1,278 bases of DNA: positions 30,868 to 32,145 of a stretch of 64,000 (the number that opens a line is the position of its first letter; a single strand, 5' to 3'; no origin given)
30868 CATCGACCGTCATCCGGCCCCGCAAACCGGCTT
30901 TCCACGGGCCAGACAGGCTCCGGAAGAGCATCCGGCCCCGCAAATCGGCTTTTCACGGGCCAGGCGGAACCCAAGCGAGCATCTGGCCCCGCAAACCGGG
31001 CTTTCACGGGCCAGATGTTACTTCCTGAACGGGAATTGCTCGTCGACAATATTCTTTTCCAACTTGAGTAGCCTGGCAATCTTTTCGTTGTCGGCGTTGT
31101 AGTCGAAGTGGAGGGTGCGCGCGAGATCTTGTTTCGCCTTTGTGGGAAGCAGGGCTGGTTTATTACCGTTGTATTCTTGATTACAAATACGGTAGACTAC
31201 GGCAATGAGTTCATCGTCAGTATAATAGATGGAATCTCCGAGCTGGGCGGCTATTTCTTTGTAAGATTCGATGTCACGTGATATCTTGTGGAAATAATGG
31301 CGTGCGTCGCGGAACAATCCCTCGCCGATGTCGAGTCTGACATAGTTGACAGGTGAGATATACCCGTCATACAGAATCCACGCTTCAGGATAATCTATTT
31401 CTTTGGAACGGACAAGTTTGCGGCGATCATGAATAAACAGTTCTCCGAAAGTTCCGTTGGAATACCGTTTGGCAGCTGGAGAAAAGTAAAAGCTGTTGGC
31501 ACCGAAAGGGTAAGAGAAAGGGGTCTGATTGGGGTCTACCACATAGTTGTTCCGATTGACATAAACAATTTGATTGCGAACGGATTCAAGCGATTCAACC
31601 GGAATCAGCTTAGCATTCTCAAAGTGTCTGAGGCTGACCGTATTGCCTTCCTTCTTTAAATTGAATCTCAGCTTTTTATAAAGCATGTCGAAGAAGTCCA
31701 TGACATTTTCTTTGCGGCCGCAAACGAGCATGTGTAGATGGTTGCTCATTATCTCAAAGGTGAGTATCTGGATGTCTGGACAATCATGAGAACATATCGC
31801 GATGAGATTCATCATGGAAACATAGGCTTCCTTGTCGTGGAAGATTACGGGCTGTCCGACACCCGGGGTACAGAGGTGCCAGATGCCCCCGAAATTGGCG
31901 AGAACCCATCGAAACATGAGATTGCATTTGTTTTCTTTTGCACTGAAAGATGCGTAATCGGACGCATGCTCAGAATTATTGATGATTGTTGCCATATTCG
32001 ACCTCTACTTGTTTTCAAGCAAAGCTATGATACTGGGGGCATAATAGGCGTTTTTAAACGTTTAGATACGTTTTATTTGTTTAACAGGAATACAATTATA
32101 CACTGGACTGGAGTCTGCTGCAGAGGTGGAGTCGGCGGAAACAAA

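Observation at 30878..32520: RAYT-like HUH transposase gene bracketed by its own tandem REP-like arrays at the window centre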

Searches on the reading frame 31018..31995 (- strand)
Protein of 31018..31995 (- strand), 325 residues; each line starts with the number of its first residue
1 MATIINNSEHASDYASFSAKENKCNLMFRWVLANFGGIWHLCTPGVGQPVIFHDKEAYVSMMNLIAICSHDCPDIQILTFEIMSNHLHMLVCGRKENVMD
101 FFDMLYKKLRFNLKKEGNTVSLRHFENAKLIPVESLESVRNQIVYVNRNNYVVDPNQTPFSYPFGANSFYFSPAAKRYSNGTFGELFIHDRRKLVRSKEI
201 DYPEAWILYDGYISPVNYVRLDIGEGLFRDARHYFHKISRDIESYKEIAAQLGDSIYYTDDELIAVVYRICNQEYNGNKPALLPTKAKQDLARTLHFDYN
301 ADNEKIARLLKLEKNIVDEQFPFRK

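Call 4: search_protein_families(library=pfam, proteins=[window:31018-31995:-], max_evalue=1)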
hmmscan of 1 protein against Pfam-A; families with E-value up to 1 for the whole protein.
window:31018-31995:- (325 aa): 1 family
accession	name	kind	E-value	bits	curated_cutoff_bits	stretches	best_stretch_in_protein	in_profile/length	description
PF01797.21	Y1_Tnp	-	0.11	13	23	1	74-100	40-67/121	Transposase IS200 like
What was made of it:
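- On Y1 HUH transposase superfamily (Pfam PF01797 Y1_Tnp; TnpA_Y1): The window protein scores 13 bits against a cut-off of 23 (call 4).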

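Call 5: search_protein_families(library=ncbifam, proteins=[window:31018-31995:-], max_evalue=1)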
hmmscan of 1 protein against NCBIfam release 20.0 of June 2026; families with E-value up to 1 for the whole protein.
window:31018-31995:- (325 aa): 0 families

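Call 8: find_homologous_proteins(query=window:31018-31995:-)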
Query window:31018-31995:- (325 aa): 237 proteins with E <= 0.001 among 1164 candidates; the best 120 are listed.
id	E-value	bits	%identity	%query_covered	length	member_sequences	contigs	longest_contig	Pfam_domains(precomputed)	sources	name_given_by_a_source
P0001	7.2e-219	743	98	100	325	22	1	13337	-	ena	-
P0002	3.2e-188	643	83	100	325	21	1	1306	-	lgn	-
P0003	7.7e-156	536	71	100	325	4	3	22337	-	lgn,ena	-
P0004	6.1e-155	533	71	99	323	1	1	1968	-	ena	-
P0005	7.1e-152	523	67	100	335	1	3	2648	-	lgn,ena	-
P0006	7.7e-146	503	66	99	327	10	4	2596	-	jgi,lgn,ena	jgi:REP element-mobilizing transposase RayT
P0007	2.2e-144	499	67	100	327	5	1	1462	-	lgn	-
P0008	2.5e-144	498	66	100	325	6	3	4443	-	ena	-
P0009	1.5e-143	496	96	70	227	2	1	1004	-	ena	-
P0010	5.6e-142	491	63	100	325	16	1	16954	-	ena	-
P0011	1.1e-138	480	65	100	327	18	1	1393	-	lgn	-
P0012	5.0e-129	448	61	94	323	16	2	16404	-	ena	-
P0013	1.3e-127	444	59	100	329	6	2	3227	-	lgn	-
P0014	1.0e-126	441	58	99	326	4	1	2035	-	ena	-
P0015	2.1e-126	440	61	94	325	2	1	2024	-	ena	-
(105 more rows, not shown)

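Call 9: search_solved_structures(query=window:31018-31995:-, max_evalue=10, show_alignments=3)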
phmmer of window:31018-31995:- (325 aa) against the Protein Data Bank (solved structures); distinct sequences matched with E-value up to 10: 1.
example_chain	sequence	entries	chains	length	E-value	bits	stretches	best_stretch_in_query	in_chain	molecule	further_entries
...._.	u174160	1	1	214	8.2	8.8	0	93-131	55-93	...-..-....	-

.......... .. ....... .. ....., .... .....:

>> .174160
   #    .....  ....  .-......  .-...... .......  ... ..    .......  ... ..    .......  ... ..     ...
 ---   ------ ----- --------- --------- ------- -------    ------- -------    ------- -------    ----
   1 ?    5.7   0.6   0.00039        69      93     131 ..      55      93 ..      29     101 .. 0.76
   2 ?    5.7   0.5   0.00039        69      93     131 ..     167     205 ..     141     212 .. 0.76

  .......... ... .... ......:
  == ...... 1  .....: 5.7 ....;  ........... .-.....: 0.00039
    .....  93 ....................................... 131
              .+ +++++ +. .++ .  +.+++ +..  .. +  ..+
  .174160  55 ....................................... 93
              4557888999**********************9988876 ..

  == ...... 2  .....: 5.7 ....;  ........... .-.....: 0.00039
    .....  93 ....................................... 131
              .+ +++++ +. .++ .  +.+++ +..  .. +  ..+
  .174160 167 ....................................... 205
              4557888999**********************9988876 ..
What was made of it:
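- Pfam, NCBIfam and direct PDB sequence searches do not reach significance for this protein (calls 4, 5, 9).
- Tried and rejected: Pfam, NCBIfam and PDB phmmer were not significant for the window protein (calls 4, 5, 9).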

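Call 13: search_solved_structures(query=A1, max_evalue=10, show_alignments=4)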
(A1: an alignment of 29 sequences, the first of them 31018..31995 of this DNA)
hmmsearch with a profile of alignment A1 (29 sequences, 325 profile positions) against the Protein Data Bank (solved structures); distinct sequences matched with E-value up to 10: 3.
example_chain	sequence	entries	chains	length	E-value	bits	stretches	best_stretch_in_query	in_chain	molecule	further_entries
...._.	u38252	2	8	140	0.072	15.5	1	73-108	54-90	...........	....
2xma_A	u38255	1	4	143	0.076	15.5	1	73-108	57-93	TRANSPOSASE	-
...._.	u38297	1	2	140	0.079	15.4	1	73-107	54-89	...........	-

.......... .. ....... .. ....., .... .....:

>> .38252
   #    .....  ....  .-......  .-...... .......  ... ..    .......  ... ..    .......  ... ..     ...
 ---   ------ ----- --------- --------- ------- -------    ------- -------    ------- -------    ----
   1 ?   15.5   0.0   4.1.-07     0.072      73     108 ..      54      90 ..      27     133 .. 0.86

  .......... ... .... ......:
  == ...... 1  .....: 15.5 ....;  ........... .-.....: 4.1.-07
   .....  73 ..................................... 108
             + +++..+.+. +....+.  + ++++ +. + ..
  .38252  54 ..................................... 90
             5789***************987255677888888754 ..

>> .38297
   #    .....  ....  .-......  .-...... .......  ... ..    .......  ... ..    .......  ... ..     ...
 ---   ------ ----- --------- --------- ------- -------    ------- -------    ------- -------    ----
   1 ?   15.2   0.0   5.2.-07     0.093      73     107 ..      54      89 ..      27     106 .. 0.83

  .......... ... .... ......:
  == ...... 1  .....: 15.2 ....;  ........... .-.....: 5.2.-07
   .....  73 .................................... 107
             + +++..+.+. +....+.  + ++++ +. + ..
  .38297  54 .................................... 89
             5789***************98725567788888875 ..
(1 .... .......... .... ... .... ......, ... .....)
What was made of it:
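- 31732..31740 (-): HUH motif codons (His86-Leu87-His88, within SNHLHML). The motif aligns with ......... of ISDra2 TnpA (call 13).
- The HUH motif aligns with ISDra2 (call 13).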

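Call 15: search_protein_families(library=pfam, alignment_id=A1, max_evalue=1)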
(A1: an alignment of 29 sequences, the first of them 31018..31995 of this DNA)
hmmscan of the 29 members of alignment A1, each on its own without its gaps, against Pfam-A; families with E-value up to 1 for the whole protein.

A. member 1, window:31018-31995:- (325 aa): 1 family
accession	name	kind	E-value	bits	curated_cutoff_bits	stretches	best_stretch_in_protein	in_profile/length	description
PF01797.21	Y1_Tnp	-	0.11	13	23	1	74-100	40-67/121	Transposase IS200 like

B. families by the number of members that match (of 29 scanned): 10 families
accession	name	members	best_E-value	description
PF01797.21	Y1_Tnp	22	0.0035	Transposase IS200 like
PF00227.31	Proteasome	2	0.086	Proteasome subunit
PF17929.6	TetR_C_34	2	0.16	Tetracyclin repressor-like, C-terminal domain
PF08281.18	Sigma70_r4_2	1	0.043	Sigma-70, region 4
PF18852.6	LPD34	1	0.062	Large polyvalent protein associated domain 34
PF03284.19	PHZA_PHZB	1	0.11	Phenazine biosynthesis protein A/B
PF16787.10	NDC10_II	1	0.12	Centromere DNA-binding protein complex CBF3 subunit, domain 2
PF05842.16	Euplotes_phero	1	0.14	Euplotes octocarinatus mating pheromone protein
PF03874.21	RNA_pol_Rpb4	1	0.17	RNA polymerase Rpb4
PF16224.10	DUF4883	1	0.18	DOmain of unknown function (DUF4883)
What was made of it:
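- On Y1 HUH transposase superfamily (Pfam PF01797 Y1_Tnp; TnpA_Y1): 22 of 29 homologues give sub-threshold hits (call 15).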

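Call 22: predict_structure(alignment_id=A1)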
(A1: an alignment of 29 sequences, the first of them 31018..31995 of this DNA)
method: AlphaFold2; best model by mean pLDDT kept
length: 325 residues; sequences in the alignment: 29
mean_pLDDT: 84.2   pTM: 0.77
mean pLDDT of the five models: 84.2, 80.2, 78.3, 75.5, 69.5
residues with pLDDT >= 90: 144; 70-90: 145; 50-70: 10; < 50: 26
segments of 3 or more residues with pLDDT < 50: 1-13, 151-162
pLDDT, mean of each block of 10 residues (from residue 1): 34 68 95 96 88 88 96 96 90 98 97 87 92 93 81 42 69 80 95 90 93 93 92 81 75 71 85 87 89 87 88 88 65
secondary structure, 60 per line:
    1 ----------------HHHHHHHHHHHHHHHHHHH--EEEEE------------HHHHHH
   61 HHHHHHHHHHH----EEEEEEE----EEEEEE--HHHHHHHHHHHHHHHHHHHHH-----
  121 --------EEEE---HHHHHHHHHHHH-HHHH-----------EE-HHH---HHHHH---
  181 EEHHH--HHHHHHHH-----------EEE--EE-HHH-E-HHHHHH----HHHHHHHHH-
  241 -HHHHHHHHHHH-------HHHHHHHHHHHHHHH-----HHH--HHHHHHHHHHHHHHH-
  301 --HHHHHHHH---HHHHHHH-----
elements in order: H17-35 E38-42 H55-71 E76-82 E87-92 H95-115 E129-132 H136-147 H149-152 H173-177 H188-195 E207-209 H221-226 H231-239 H242-252 H260-274 H285-299 H303-310 H314-320
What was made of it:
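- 31732..31740 (-): It lies at the start of the predicted strand 87-92 (call 22).
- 31546..31563 (-): Tyrosine motif codons (Tyr145-Val-Asn-Arg-Asn149-Asn150). Y145 lies in predicted helix 136-147, after strand 129-132 (call 22).
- On Y1 HUH transposase superfamily (Pfam PF01797 Y1_Tnp; TnpA_Y1): The motif aligns with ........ of ISDra2 TnpA (call 13) and lies at the start of predicted strand 87-92 (call 22).
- The AF2 model (pLDDT 84, pTM 0.77) has the Y1 order strand-helix-strand-strand(HUH)-helix-strand-helix(Tyr) (call 22).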

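Call 26: fold_search(model_id=the predicted structure, library=pdb)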
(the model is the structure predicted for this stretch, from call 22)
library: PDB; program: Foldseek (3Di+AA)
matches with E <= 10: 1053; with E <= 0.001: 0
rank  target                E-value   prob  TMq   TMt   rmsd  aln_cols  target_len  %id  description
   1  2ec2_D                2.0e-02  1.00  0.23  0.50   4.9       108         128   11  Crystal structure of transposase from Sulfolobus tokodaii (released 2007-02-27)
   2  2vic_A                2.5e-02  0.98  0.24  0.46  12.8       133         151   16  CRYSTAL STRUCTURE OF THE ISHP608 TRANSPOSASE IN COMPLEX with Left end 26- mer DNA and manganese (released 2008-02-19)
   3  4er8_A                3.1e-02  1.00  0.27  0.51   3.7       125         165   13  Structure of the REP associates tyrosine transposase bound to a REP hairpin (released 2012-08-15)
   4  2a6o_A                4.3e-02  0.99  0.26  0.52  14.8       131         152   14  Crystal Structure of the ISHp608 Transposase in Complex with Stem-loop DNA (released 2005-10-25)
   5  5wa4_B                4.5e-02  0.25  0.20  0.21  20.9       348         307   11  Pyridine synthase, TbtD, from thiomuracin biosynthesis bound to an N-terminal leader peptide fragment (released 2017-11-22)
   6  2ec2_A                4.7e-02  0.97  0.21  0.45   5.2       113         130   12  Crystal structure of transposase from Sulfolobus tokodaii (released 2007-02-27)
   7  9szu                  5.3e-02  0.93  0.17  0.17   6.1       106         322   11  Cerium(III)-bound de novo photoredox enzyme (PLZ2.3) (released 2026-03-25)
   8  2ec2_B                5.5e-02  0.98  0.22  0.47   4.8       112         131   12  Crystal structure of transposase from Sulfolobus tokodaii (released 2007-02-27)
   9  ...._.                5.8e-02  0.98  0.22  0.49   4.6       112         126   17  Deinococcus radiodurans ISDra2 Transposase Left end DNA complex (released 2010-10-13)
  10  2ec2_E                7.2e-02  0.96  0.22  0.47   5.0       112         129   12  Crystal structure of transposase from Sulfolobus tokodaii (released 2007-02-27)
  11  5wa4_D                7.2e-02  0.14  0.17  0.18  20.6       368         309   10  Pyridine synthase, TbtD, from thiomuracin biosynthesis bound to an N-terminal leader peptide fragment (released 2017-11-22)
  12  2f4f_A                7.6e-02  1.00  0.25  0.57   3.2       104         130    9  Crystal structure of IS200 transposase (released 2005-12-13)
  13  4kgm_C                7.6e-02  0.84  0.23  0.31   9.4       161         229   12  Bacterial tRNA(HIS) Guanylyltransferase (Thg1)-Like Protein in complex with ATP (released 2013-08-14)
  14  2vhg_B                8.0e-02  1.00  0.25  0.58   3.5       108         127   15  Crystal Structure of the ISHp608 Transposase in Complex with Right End 31-mer DNA (released 2008-02-19)
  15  2vhg_A                8.4e-02  1.00  0.25  0.59   3.6       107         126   13  Crystal Structure of the ISHp608 Transposase in Complex with Right End 31-mer DNA (released 2008-02-19)
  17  2vic_B                8.9e-02  0.99  0.25  0.57   3.7       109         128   14  CRYSTAL STRUCTURE OF THE ISHP608 TRANSPOSASE IN COMPLEX with Left end 26- mer DNA and manganese (released 2008-02-19)
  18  2ec2_F                8.9e-02  0.96  0.22  0.48   5.0       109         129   11  Crystal structure of transposase from Sulfolobus tokodaii (released 2007-02-27)
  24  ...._C                1.0e-01  0.98  0.23  0.52   4.2       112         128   15  Deinococcus radiodurans ISDra2 Transposase Left end DNA complex (released 2010-10-13)
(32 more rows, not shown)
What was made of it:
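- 31018..31995 (-): Gene for a 325-aa divergent Y1 HUH (TnpA_Y1 / RAYT-like) protein. Foldseek top hits are Y1 transposases and RAYT 4er8 (call 26).
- Foldseek hits to IS608, ISDra2 and IS200 TnpA and to RAYT 4er8 have probability ~1 and target-normalised TM 0.5-0.6 (call 26).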

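Call 32: find_related_loci(query=A1, collection=metagenome_contigs, flank=6000)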
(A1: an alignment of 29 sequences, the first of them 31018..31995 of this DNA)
Query A1 (325 aa) in metagenome_contigs; peptide patterns used: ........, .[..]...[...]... (x = any residue, [..] = any of these).
315 stretches matched a pattern; 108 encode a relative of the query (tblastn E <= 1e-3); the best 80 are kept; 80 distinct loci.
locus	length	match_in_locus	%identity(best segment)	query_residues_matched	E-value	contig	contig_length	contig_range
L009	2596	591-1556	66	4-325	2e-158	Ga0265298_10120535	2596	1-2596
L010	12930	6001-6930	57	16-325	3e-124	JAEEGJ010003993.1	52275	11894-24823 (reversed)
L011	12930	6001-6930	56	16-325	1e-123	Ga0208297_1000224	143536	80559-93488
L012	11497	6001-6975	55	1-325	2e-124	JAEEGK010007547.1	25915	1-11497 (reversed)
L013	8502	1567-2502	55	16-325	8e-123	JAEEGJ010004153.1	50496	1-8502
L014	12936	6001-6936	55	16-325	8e-123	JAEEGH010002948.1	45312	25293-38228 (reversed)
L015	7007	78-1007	55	16-325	2e-122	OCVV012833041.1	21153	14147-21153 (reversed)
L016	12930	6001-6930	55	16-325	1e-122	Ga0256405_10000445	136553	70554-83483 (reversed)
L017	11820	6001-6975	54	1-325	2e-122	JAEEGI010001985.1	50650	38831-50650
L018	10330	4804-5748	54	1-322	6e-122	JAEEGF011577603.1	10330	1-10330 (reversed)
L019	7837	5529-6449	54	16-322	4e-121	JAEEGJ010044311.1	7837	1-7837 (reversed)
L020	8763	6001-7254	53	1-325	3e-121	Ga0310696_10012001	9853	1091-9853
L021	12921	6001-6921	54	16-322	1e-120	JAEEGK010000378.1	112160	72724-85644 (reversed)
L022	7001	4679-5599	54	16-322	1e-120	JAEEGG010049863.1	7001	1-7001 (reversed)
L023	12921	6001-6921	54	16-322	2e-120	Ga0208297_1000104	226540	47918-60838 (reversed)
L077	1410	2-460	72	173-325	4e-78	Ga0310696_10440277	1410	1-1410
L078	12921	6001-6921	47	16-325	3e-93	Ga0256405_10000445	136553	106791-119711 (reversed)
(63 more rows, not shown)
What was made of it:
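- Two paralogs occur on one contig (L016 and L078, call 32).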

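Call 42: find_encoding_contigs(protein=P0001, flank=10000, max_places=6)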
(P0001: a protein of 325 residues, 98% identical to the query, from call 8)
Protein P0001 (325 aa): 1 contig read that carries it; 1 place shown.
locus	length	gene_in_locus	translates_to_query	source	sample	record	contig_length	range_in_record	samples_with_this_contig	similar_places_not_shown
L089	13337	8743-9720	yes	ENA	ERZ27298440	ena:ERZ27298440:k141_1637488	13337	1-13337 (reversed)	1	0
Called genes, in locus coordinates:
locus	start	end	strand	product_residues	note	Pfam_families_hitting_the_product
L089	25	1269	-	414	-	-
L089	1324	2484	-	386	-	-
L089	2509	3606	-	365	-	-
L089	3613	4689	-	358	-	PF17145:DUF5119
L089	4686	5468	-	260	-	PF12099:DUF3575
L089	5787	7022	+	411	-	PF12833:HTH_18, PF00165:HTH_AraC (weak)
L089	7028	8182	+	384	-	PF07670:Gate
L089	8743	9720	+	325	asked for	-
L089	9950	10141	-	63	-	PF01165:Ribosomal_S21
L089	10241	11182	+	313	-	PF02899:Phage_int_SAM_1, PF13495:Phage_int_SAM_4 (faint), PF00589:Phage_integrase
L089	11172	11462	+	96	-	PF02482:Ribosomal_S30AE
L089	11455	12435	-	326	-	PF21948:LplA-B_cat, PF03099:BPL_LplA_LipB, PF10437:Lip_prot_lig_C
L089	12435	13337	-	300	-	?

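Call 43: find_encoding_contigs(protein=window:31018-31995:-, flank=10000, max_places=6)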
Protein window:31018-31995:- (325 aa): 6 contigs read that carry it; 6 places shown.
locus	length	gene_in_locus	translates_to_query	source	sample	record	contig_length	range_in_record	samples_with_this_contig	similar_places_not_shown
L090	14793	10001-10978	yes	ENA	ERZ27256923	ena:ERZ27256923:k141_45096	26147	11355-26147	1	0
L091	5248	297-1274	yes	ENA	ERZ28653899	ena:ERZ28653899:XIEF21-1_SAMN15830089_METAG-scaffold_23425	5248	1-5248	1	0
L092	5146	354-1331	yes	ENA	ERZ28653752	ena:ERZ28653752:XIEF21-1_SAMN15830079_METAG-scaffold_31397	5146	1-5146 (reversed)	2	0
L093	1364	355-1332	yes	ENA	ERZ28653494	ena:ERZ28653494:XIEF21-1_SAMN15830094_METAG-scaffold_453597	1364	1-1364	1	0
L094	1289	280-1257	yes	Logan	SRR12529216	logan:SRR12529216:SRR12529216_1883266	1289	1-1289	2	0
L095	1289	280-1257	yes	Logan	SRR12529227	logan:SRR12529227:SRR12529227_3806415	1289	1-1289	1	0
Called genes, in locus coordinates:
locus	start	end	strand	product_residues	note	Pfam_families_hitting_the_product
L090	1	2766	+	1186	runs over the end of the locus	PF17202:sCache_3_3 (faint), PF00672:HAMP (weak), PF00512:HisKA (weak), PF02518:HATPase_c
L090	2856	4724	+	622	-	PF02518:HATPase_c, PF00204:DNA_gyraseB, PF01751:Toprim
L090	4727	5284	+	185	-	PF01553:Acyltransferase (weak)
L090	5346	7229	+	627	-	PF01642:MM_CoA_mutase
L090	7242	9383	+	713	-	PF01642:MM_CoA_mutase, PF02310:B12-binding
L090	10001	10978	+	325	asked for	-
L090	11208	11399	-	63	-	PF01165:Ribosomal_S21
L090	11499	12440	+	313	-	PF02899:Phage_int_SAM_1, PF13495:Phage_int_SAM_4 (faint), PF00589:Phage_integrase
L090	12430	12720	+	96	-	PF02482:Ribosomal_S30AE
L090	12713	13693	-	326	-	PF21948:LplA-B_cat, PF03099:BPL_LplA_LipB, PF10437:Lip_prot_lig_C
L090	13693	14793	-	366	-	?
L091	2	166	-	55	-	?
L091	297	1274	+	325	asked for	-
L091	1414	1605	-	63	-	PF01165:Ribosomal_S21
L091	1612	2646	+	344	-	PF02899:Phage_int_SAM_1, PF00589:Phage_integrase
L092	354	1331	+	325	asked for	-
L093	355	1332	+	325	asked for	-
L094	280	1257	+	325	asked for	-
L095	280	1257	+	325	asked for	-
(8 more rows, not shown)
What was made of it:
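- Checked: The neighbours are rpsU, a XerC-like integrase and hpf on one side and two methylmalonyl-CoA mutase genes on the other (Pfam labels in call 43).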
